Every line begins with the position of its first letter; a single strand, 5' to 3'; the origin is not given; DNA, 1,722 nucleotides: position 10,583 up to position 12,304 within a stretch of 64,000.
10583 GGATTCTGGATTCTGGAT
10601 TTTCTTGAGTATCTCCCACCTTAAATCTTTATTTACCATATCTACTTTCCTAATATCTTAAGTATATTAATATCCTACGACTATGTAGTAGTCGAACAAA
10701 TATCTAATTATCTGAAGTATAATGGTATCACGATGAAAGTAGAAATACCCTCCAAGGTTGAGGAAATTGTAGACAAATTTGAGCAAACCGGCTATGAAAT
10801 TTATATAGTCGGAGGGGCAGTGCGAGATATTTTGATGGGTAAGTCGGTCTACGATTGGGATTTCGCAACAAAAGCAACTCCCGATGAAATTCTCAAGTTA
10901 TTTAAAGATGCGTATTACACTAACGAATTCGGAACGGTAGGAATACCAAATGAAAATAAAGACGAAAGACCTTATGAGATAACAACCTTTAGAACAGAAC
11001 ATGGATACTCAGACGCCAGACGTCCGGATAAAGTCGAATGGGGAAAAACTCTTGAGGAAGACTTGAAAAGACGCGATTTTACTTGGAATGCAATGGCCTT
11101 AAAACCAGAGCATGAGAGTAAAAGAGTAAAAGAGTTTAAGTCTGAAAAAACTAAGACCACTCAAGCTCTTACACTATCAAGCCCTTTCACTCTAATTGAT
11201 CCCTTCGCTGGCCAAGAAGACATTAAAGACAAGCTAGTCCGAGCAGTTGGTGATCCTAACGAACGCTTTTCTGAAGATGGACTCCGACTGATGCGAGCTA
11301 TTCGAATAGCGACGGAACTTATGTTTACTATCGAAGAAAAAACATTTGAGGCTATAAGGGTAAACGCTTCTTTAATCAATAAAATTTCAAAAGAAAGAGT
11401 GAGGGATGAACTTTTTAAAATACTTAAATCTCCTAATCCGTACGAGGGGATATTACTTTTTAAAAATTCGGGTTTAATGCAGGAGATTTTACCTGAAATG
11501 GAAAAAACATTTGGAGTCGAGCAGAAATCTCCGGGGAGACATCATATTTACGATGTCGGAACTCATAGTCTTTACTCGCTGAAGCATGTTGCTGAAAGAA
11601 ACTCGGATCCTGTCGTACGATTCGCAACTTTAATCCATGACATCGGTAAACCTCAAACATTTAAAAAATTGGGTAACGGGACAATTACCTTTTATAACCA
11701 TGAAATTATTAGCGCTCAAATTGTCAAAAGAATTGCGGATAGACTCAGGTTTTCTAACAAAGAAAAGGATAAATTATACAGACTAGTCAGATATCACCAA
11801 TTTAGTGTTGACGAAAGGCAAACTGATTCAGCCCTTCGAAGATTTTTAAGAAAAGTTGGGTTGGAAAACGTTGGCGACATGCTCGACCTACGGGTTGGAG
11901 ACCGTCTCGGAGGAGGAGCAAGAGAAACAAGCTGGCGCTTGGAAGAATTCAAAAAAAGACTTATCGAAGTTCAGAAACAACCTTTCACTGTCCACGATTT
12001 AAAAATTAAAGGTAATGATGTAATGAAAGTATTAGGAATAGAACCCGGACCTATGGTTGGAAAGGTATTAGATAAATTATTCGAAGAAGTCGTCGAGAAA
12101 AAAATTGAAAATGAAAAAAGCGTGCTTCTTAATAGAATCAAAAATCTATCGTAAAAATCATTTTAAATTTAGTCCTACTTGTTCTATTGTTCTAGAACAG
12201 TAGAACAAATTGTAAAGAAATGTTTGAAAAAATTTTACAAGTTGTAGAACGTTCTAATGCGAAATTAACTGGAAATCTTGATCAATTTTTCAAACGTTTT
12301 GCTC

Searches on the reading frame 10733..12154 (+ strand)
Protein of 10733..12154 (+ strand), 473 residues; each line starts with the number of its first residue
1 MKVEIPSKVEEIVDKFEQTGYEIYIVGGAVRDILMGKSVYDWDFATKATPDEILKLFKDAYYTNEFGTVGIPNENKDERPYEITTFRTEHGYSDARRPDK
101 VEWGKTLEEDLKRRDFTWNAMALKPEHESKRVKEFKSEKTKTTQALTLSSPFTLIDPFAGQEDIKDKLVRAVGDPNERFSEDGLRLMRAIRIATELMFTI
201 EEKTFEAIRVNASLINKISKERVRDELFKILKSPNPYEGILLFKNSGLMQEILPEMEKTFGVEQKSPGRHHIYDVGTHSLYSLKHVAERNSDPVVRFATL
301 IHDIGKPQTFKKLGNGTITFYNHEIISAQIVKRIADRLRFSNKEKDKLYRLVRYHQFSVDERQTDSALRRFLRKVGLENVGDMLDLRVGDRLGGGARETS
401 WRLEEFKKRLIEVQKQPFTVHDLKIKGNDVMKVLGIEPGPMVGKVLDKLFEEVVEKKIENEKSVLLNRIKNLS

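Call 89: search_protein_families(library=pfam, max_evalue=0.001, proteins=[window:10733-12154:+])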
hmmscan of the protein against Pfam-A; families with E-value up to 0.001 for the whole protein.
window:10733-12154:+ (473 aa): 4 families
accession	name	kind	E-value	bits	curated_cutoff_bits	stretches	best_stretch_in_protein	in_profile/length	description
PF01743.26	PolyA_pol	-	5.8e-34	117.6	23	1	23-170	1-126/126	Poly A polymerase head domain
PF12627.12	PolyA_pol_RNAbd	-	2e-20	72.7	22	1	198-257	2-61/64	Probable RNA and SrmB- binding site of polymerase A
PF13735.12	tRNA_NucTran2_2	-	1.5e-14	54.7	27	1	332-467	25-147/149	tRNA nucleotidyltransferase domain 2 putative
PF01966.28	HD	-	2e-08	35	22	1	277-361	3-91/116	HD domain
